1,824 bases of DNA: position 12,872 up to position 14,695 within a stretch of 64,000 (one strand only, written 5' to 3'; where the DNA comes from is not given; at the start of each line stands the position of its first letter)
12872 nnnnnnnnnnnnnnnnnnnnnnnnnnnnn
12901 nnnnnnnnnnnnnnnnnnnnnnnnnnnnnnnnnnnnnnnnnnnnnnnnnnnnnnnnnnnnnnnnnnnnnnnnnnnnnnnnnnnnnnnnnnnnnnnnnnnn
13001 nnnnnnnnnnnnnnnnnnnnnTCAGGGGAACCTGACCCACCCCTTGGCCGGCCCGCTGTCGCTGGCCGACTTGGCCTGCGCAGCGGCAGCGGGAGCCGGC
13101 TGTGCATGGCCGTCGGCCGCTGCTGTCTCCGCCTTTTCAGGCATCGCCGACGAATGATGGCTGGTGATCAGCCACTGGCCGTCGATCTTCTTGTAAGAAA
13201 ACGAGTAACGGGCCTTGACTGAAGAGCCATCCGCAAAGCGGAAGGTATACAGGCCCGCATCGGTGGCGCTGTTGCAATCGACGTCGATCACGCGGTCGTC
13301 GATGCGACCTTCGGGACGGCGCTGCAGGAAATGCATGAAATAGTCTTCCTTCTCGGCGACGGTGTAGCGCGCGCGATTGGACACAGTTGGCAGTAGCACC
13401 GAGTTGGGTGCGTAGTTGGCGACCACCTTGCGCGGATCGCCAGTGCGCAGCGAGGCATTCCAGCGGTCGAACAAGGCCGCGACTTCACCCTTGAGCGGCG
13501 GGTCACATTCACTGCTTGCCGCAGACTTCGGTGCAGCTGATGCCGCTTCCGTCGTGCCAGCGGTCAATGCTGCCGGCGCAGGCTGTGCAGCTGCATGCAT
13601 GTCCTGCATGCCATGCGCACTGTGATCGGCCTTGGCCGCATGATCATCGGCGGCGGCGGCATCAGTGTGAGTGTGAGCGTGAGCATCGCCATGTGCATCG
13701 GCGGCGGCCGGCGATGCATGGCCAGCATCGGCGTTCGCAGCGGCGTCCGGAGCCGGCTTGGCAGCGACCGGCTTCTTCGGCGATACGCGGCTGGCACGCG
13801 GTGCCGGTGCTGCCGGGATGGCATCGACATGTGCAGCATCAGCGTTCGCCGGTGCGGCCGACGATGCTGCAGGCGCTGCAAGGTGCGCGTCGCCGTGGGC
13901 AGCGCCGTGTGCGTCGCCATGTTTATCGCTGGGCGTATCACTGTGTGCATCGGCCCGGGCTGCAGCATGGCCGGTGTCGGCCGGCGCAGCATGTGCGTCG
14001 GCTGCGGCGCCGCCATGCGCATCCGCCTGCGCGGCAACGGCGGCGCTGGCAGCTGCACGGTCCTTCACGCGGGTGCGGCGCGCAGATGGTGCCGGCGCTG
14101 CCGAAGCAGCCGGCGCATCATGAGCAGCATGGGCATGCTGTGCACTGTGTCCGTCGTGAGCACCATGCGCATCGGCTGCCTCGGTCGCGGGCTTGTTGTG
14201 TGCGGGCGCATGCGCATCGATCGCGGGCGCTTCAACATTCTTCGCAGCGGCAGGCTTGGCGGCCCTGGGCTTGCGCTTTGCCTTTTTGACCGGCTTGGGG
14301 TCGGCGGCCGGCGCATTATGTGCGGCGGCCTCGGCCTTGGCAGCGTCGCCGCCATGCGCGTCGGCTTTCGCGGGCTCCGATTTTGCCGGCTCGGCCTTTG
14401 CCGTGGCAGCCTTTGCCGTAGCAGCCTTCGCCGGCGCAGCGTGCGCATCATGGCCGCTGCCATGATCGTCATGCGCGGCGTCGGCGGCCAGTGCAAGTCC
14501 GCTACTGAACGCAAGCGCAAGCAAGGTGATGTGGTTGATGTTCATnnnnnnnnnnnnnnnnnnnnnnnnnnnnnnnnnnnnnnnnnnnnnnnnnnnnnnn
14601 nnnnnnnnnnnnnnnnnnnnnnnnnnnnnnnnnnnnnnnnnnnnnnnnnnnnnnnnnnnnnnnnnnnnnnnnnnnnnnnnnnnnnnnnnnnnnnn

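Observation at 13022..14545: Iota-class carbonic anhydrase candidate carrying a ~330-aa His/Ala/Asp-rich disordered arm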

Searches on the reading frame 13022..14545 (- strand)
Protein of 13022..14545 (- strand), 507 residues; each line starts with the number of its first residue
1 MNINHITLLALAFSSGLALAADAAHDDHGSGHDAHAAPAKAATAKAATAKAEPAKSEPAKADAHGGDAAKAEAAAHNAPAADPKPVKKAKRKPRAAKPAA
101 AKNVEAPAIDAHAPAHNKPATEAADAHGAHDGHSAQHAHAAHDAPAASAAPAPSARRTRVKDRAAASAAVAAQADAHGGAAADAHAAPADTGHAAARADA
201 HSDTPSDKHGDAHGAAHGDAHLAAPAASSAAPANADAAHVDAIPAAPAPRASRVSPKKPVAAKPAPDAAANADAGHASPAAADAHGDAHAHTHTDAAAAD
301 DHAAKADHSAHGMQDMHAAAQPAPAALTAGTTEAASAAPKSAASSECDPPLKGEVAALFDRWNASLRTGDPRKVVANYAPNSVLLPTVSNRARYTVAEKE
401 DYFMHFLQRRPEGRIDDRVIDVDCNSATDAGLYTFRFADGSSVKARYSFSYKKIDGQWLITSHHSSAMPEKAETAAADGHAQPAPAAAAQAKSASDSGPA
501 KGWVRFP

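Call 3: search_protein_families(library=pfam, proteins=[window:13022-14545:-], max_evalue=0.01)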
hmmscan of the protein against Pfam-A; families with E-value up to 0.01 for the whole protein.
window:13022-14545:- (507 aa): 3 families
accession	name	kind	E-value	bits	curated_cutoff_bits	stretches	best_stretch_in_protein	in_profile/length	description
PF08332.16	CaMKII_AD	-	2.4e-16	60.5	22.1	1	353-469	3-128/128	Calcium/calmodulin dependent protein kinase II association domain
PF13474.12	SnoaL_3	-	3.9e-06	27.7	22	1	355-468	1-119/121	SnoaL-like domain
PF14534.12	DUF4440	-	0.00027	21.8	25.2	1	355-460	1-107/107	Domain of unknown function (DUF4440)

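Call 4: search_protein_families(library=ncbifam, proteins=[window:13022-14545:-], max_evalue=0.01)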
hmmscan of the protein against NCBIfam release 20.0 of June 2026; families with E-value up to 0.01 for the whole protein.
window:13022-14545:- (507 aa): 1 family
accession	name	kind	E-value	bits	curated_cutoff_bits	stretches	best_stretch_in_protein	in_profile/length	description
TIGR02246.1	TIGR02246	subfamily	8.2e-11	42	33.95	1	354-469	5-127/128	SgcJ/EcaC family oxidoreductase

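Call 5: search_solved_structures(query=window:13022-14545:-, max_evalue=0.01, show_alignments=3)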
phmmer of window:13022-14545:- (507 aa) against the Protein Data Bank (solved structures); distinct sequences matched with E-value up to 0.01: 2.
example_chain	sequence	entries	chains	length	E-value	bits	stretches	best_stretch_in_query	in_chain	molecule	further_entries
3h51_A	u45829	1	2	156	7.4e-36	127.6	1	353-478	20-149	Putative calcium/calmodulin dependent protein kinase II association domain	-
7c5x_A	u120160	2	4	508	1e-10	44.8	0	418-468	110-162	iota-carbonic anhydrase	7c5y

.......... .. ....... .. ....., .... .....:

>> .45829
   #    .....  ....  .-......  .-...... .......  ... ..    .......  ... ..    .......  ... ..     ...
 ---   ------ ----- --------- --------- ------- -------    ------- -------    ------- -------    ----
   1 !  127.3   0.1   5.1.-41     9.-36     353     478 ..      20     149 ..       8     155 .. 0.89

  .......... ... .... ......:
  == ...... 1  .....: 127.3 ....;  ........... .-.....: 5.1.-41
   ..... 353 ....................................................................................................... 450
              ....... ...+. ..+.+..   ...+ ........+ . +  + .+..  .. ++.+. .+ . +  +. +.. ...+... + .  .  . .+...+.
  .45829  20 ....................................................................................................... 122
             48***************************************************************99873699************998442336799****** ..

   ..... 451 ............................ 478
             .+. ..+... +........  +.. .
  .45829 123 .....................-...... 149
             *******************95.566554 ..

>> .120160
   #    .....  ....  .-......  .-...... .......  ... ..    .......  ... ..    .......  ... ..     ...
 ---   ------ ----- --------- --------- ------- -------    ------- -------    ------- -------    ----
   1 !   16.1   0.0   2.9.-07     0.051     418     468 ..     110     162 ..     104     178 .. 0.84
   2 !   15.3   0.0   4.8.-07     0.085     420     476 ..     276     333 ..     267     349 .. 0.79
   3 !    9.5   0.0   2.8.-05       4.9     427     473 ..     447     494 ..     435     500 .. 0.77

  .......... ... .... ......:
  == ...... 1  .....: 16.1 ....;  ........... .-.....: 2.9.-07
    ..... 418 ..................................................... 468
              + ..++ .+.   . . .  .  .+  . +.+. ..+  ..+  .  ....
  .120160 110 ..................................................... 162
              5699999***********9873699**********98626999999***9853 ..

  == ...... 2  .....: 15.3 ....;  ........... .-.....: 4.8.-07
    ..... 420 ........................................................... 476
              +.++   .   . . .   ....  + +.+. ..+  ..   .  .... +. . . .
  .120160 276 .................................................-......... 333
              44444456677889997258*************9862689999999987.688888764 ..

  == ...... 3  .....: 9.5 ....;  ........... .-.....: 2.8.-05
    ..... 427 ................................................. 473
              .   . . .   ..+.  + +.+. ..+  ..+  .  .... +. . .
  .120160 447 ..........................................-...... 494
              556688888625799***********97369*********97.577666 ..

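Call 35: predict_structure(alignment_id=A1)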
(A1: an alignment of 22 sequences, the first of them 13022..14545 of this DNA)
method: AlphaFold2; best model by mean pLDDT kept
length: 507 residues; sequences in the alignment: 22
mean_pLDDT: 54.1   pTM: 0.41
mean pLDDT of the five models: 54.1, 50.3, 49.9, 49.3, 48.8
residues with pLDDT >= 90: 79; 70-90: 36; 50-70: 48; < 50: 344
segments of 3 or more residues with pLDDT < 50: 7-27, 29-37, 39-83, 88-91, 93-101, 103-106, 108-198, 204-255, 261-263, 267-324, 332-334, 477-479, 486-507
pLDDT, mean of each block of 10 residues (from residue 1): 42 36 45 44 43 40 43 40 47 46 46 41 36 39 42 42 36 36 40 44 45 43 41 38 43 49 49 42 39 41 41 45 49 50 69 94 93 95 68 82 87 92 93 91 92 94 80 52 48 41 44
secondary structure, 60 per line:
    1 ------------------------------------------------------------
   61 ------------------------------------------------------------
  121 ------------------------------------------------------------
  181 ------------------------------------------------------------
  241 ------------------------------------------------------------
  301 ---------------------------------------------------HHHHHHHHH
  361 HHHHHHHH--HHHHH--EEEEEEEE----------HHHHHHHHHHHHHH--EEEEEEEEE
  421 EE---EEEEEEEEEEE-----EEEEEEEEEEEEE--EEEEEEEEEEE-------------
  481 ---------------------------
elements in order: H352-368 H371-375 E378-385 H396-409 E412-422 E426-436 E442-454 E457-467

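Call 41: search_protein_representatives(protein=window:13022-14545:-)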
Query: 507 residues. Proteins with E-value up to 0.001 (for the whole library): 1832; up to 1e-10: 819; up to 1e-30: 128. The best 150 are listed.
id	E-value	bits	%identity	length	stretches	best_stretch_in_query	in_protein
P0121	8.3e-176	602.2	46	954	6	352-492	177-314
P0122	3.7e-110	385.8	55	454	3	353-481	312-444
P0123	6.9e-98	345.4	53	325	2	326-474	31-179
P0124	7.5e-82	292.5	55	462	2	113-507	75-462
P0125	3.5e-81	290.3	57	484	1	13-507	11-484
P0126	2.0e-76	274.6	62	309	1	217-507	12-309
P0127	7.6e-75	269.4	40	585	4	354-480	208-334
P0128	6.3e-74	266.4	45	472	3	348-473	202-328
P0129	3.4e-72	260.7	53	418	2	261-507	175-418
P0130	9.2e-72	259.2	60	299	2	342-507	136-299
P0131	2.6e-70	254.4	68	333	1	300-507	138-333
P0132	3.0e-70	254.3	57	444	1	245-507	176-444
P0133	3.1e-67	244.3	64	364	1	266-507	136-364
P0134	4.1e-67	243.9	49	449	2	324-472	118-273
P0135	9.1e-67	242.8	56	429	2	321-507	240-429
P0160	5.9e-46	174.1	70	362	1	358-471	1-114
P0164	1.4e-45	172.9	56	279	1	342-492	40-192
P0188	2.1e-37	145.9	55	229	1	342-471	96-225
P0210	2.1e-34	136.1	55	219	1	351-470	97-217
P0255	3.0e-30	122.4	47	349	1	342-499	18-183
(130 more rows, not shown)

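Call 42: fold_search(model_id=the predicted structure, library=pdb)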
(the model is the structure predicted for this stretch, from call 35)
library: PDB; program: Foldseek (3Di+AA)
matches with E <= 10: 1162; with E <= 0.001: 615
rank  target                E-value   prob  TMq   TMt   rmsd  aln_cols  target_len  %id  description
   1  3h51_B                3.5e-15  1.00  0.22  0.75   2.8       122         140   56  Crystal structure of Putative calcium/calmodulin dependent protein kinase II association domain (NP_636218.1) from XAN (released 2009-05-05)
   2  3h51_A                4.7e-15  1.00  0.22  0.75   3.1       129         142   54  Crystal structure of Putative calcium/calmodulin dependent protein kinase II association domain (NP_636218.1) from XAN (released 2009-05-05)
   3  3b7c                  1.1e-07  1.00  0.20  0.74   2.8       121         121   16  CRYSTAL STRUCTURE OF A NTF-2 LIKE PROTEIN OF UNKNOWN FUNCTION (SO_0125) FROM SHEWANELLA ONEIDENSIS MR-1 AT 1.70 A RESOLU (released 2007-11-13)
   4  3hx8_A                1.4e-07  1.00  0.21  0.76   3.6       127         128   13  Crystal structure of putative ketosteroid isomerase (NP_103587.1) from Mesorhizobium loti at 1.45 A resolution (released 2009-07-07)
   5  3unl_A                1.7e-07  1.00  0.19  0.65   3.6       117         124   17  Crystal structure of ketosteroid isomerase F54G from Pseudomonas testosteroni (released 2012-11-21)
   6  3hx8_C                2.5e-07  1.00  0.22  0.79   3.0       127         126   13  Crystal structure of putative ketosteroid isomerase (NP_103587.1) from Mesorhizobium loti at 1.45 A resolution (released 2009-07-07)
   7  3hx8_B                2.7e-07  1.00  0.21  0.74   3.4       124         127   14  Crystal structure of putative ketosteroid isomerase (NP_103587.1) from Mesorhizobium loti at 1.45 A resolution (released 2009-07-07)
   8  1ohs_A                2.7e-07  1.00  0.19  0.65   3.6       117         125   17  CRYSTAL STRUCTURE OF 5-3-KETOSTEROID ISOMERASE MUTANT Y14F/D38N FROM PSEUDOMONAS TESTOSTERONI COMPLEXED WITH ANDROSTAN (released 2005-03-31)
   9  6d63_A                3.0e-07  1.00  0.20  0.67   4.4       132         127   20  The structure of AtzH: a little known member of the atrazine breakdown pathway (released 2018-11-14)
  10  1qjg_A                3.2e-07  1.00  0.19  0.65   3.5       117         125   17  Crystal structure of delta5-3-ketosteroid isomerase from Pseudomonas testosteroni in complex with equilenin (released 1999-11-16)
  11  4l7k_A                3.2e-07  1.00  0.19  0.66   3.6       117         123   17  Crystal Structure of Ketosteroid Isomerase D38E from Pseudomonas Testosteroni (tKSI) (released 2013-07-03)
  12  3t8u_A                3.2e-07  1.00  0.19  0.66   3.6       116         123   18  Crystal structure of ketosteroid isomerase Y14AY55FD99A from Pseudomonas testosteroni (released 2011-11-23)
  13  4ovm_C                3.4e-07  1.00  0.20  0.70   3.2       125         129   17  Crystal structure of SgcJ protein from Streptomyces carzinostaticus (released 2013-12-25)
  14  6uae_D                3.4e-07  1.00  0.19  0.67   3.5       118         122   17  Ketosteroid isomerase (C. testosteroni) with truncated & designed loop for precise positioning of a catalytic E38 (released 2020-09-16)
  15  2rgq_B                4.4e-07  1.00  0.22  0.75   2.5       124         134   18  Crystal structure of a protein of unknown function with a cystatin-like fold (npun_r3134) from nostoc punctiforme pcc  (released 2007-10-16)
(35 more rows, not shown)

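Call 44: search_solved_structures(query=A1, max_evalue=0.01, show_alignments=4)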
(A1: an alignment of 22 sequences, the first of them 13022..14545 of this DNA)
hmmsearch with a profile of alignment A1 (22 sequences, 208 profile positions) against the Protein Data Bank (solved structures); distinct sequences matched with E-value up to 0.01: 2.
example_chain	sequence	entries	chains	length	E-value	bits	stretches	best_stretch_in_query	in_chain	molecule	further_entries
3h51_A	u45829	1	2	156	2.8e-48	167.3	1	54-181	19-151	Putative calcium/calmodulin dependent protein kinase II association domain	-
7c5x_A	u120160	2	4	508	5.5e-18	68.4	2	119-180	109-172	iota-carbonic anhydrase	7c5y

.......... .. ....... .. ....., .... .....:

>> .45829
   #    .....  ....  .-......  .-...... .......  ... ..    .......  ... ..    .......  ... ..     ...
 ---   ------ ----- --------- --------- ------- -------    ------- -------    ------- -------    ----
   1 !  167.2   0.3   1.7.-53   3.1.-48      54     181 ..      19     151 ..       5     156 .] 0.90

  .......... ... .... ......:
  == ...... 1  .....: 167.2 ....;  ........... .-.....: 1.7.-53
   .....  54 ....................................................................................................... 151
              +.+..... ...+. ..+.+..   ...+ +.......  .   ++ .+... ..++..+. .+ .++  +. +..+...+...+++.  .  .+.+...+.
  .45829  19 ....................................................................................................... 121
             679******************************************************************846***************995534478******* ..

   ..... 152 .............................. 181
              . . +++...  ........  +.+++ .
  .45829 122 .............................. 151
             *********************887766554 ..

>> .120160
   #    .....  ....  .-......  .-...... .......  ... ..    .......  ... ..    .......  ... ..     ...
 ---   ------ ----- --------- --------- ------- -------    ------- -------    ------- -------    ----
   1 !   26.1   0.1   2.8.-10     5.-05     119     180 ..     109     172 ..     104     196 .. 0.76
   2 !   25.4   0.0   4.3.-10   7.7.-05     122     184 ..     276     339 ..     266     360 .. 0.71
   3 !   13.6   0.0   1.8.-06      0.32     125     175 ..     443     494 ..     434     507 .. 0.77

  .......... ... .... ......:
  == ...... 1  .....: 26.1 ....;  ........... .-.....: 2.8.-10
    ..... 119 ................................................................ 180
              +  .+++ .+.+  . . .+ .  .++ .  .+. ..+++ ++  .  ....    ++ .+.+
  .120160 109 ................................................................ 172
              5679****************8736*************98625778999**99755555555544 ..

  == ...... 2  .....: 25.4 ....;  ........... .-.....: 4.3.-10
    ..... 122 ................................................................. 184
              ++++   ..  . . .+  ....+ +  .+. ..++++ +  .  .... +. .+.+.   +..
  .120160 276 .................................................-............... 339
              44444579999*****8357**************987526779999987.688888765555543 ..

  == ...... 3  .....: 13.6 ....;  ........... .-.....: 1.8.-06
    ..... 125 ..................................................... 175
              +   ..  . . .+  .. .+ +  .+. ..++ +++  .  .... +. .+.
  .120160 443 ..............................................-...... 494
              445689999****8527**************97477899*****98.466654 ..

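Call 59: search_protein_families(library=pfam, proteins=[P0255, P0164, P0160, P0121, P0188, P0210, P0125, P0133], max_evalue=0.001)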
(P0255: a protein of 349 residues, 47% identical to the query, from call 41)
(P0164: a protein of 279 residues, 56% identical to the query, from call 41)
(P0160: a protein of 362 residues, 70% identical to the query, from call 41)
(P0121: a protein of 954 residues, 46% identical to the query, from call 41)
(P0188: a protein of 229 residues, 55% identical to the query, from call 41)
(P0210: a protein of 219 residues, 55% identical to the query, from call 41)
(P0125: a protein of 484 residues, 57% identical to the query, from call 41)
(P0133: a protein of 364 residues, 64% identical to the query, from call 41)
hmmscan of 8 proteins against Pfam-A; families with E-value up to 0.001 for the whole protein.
P0255 (349 aa): 5 families
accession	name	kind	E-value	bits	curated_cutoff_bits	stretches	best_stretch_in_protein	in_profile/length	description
PF08332.16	CaMKII_AD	-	7.9e-20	71.8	22.1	1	28-149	2-128/128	Calcium/calmodulin dependent protein kinase II association domain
PF03544.19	TonB_C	-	4e-12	46.8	24.6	1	263-339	3-78/79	Gram-negative bacterial TonB protein C-terminal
PF14534.12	DUF4440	-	1e-09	39.2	25.2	1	31-140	1-107/107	Domain of unknown function (DUF4440)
PF13474.12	SnoaL_3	-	7.9e-08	33.1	22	1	31-148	1-119/121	SnoaL-like domain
PF12680.13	SnoaL_2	-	0.0003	21.8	27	0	41-138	7-99/102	SnoaL-like domain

P0164 (279 aa): 3 families
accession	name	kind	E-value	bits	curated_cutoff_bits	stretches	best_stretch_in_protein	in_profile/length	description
PF08332.16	CaMKII_AD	-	4.3e-17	62.9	22.1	1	51-169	2-128/128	Calcium/calmodulin dependent protein kinase II association domain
PF14534.12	DUF4440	-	1e-07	32.8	25.2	1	54-160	1-107/107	Domain of unknown function (DUF4440)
PF13474.12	SnoaL_3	-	0.00012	22.9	22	1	54-168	1-119/121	SnoaL-like domain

P0160 (362 aa): 4 families
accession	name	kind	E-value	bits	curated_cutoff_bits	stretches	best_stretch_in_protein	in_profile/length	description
PF08332.16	CaMKII_AD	-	2.4e-14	54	22.1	1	2-112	9-128/128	Calcium/calmodulin dependent protein kinase II association domain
PF13474.12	SnoaL_3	-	2.6e-05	25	22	1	2-111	5-119/121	SnoaL-like domain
PF14534.12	DUF4440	-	8.6e-05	23.4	25.2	1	2-103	5-107/107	Domain of unknown function (DUF4440)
PF07699.19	Ephrin_rec_like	-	0.00045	20.4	23.1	1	284-319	9-44/48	Tyrosine-protein kinase ephrin type A/B receptor-like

P0121 (954 aa): 8 families
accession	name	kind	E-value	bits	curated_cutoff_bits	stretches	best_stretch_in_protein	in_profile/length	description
PF08332.16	CaMKII_AD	-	1e-81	271.8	22.1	6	465-584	2-128/128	Calcium/calmodulin dependent protein kinase II association domain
PF13474.12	SnoaL_3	-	6.1e-48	162.6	22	6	634-747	1-119/121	SnoaL-like domain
PF14534.12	DUF4440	-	1.1e-27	97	25.2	1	469-575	2-107/107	Domain of unknown function (DUF4440)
PF12680.13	SnoaL_2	-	5.1e-16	59.6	27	0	474-573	3-99/102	SnoaL-like domain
PF13577.12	SnoaL_4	-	2.2e-12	47.5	24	0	139-159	104-124/126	SnoaL-like domain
PF15655.11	Imm-NTF2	-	9.6e-11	42.4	25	0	847-871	92-116/129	NTF2 fold immunity protein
PF24249.1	DUF7452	-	4.4e-07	30.6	28.2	0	138-168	81-111/118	Domain of unknown function (DUF7452)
PF16800.11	Endopep_inhib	-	4.3e-06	27.2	29.9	0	541-577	110-147/150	IseA DL-endopeptidase inhibitor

P0188 (229 aa): 5 families
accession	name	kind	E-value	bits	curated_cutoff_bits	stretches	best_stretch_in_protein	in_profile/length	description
PF08332.16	CaMKII_AD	-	3e-18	66.7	22.1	1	106-223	2-128/128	Calcium/calmodulin dependent protein kinase II association domain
PF13474.12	SnoaL_3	-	9.6e-12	45.8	22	1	109-222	1-119/121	SnoaL-like domain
PF14534.12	DUF4440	-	5.4e-09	36.9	25.2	1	109-214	1-107/107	Domain of unknown function (DUF4440)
PF12680.13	SnoaL_2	-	8.8e-09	36.3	27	1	114-213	2-100/102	SnoaL-like domain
PF00254.34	FKBP_C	-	0.00069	20.3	21.1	0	4-59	5-64/94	FKBP-type peptidyl-prolyl cis-trans isomerase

P0210 (219 aa): 5 families
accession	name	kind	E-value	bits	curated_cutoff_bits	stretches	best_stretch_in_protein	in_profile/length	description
PF08332.16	CaMKII_AD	-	2.2e-18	67.1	22.1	1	98-216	2-128/128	Calcium/calmodulin dependent protein kinase II association domain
PF13474.12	SnoaL_3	-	4e-10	40.5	22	1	101-215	1-119/121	SnoaL-like domain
PF14534.12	DUF4440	-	4.9e-10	40.3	25.2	1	101-207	1-107/107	Domain of unknown function (DUF4440)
PF12680.13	SnoaL_2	-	1.5e-05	26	27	1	106-202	2-96/102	SnoaL-like domain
PF11533.15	AtzH-like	-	0.00064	19.9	27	0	98-217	9-125/126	AtzH-like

P0125 (484 aa): 3 families
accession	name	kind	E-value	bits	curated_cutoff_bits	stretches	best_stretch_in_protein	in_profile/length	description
PF08332.16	CaMKII_AD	-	2.5e-17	63.7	22.1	1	334-451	2-128/128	Calcium/calmodulin dependent protein kinase II association domain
PF13474.12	SnoaL_3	-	1.9e-05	25.5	22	1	337-451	1-119/121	SnoaL-like domain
PF14534.12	DUF4440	-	9.7e-05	23.2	25.2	1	337-442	1-107/107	Domain of unknown function (DUF4440)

P0133 (364 aa): 3 families
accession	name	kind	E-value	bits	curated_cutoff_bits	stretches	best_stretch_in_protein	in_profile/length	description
PF08332.16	CaMKII_AD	-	2.1e-15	57.4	22.1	1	218-335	2-128/128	Calcium/calmodulin dependent protein kinase II association domain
PF13474.12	SnoaL_3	-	8.7e-07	29.8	22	1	221-335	1-119/121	SnoaL-like domain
PF14534.12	DUF4440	-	2.7e-05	25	25.2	1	221-326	1-107/107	Domain of unknown function (DUF4440)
